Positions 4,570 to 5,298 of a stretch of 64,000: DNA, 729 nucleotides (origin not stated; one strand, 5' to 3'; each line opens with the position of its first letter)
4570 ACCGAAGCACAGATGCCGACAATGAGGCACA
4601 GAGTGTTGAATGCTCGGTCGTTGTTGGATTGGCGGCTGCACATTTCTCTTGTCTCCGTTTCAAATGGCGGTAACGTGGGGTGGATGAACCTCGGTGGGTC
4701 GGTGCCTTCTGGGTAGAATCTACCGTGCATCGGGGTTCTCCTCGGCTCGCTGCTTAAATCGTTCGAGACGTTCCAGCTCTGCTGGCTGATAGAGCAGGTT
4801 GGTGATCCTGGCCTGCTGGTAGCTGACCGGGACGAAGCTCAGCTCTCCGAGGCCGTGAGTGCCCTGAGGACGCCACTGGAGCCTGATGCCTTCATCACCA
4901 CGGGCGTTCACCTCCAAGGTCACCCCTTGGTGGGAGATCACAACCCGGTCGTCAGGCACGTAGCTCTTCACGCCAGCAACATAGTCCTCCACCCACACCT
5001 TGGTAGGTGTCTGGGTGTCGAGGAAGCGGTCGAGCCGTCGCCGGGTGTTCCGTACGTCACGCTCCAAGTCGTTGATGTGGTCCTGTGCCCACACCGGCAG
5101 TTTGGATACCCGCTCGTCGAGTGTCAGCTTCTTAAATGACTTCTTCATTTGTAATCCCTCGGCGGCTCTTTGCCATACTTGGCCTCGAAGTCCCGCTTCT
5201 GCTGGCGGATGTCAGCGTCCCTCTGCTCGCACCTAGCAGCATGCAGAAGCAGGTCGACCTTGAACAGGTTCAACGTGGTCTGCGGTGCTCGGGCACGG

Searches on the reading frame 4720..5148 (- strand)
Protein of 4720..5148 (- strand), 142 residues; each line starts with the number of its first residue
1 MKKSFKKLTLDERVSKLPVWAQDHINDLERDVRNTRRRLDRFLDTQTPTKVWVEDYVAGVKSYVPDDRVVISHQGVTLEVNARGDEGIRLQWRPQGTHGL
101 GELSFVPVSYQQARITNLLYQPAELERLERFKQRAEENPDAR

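Call 21: find_encoding_contigs(protein=window:4720-5148:-, flank=10000, max_places=2)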
Protein window:4720-5148:- (142 aa): 7 contigs read that carry it; 2 places shown.
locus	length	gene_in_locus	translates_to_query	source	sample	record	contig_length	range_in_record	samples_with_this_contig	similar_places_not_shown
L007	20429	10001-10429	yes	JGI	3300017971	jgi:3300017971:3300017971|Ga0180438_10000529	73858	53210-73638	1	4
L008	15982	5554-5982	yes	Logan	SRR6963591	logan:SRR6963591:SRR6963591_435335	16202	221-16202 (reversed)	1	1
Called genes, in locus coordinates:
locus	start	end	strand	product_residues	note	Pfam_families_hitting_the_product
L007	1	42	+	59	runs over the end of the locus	-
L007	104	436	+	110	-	-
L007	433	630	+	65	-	-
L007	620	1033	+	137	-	-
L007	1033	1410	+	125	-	-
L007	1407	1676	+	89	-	-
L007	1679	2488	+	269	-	-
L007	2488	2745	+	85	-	-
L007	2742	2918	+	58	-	-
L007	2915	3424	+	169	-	PF07463:NUMOD4, PF13392:HNH_3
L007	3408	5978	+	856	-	PF00476:DNA_pol_A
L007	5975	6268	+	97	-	-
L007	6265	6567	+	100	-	-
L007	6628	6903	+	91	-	-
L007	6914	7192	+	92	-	-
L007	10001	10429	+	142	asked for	PF23886:DUF7239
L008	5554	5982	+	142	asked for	PF23886:DUF7239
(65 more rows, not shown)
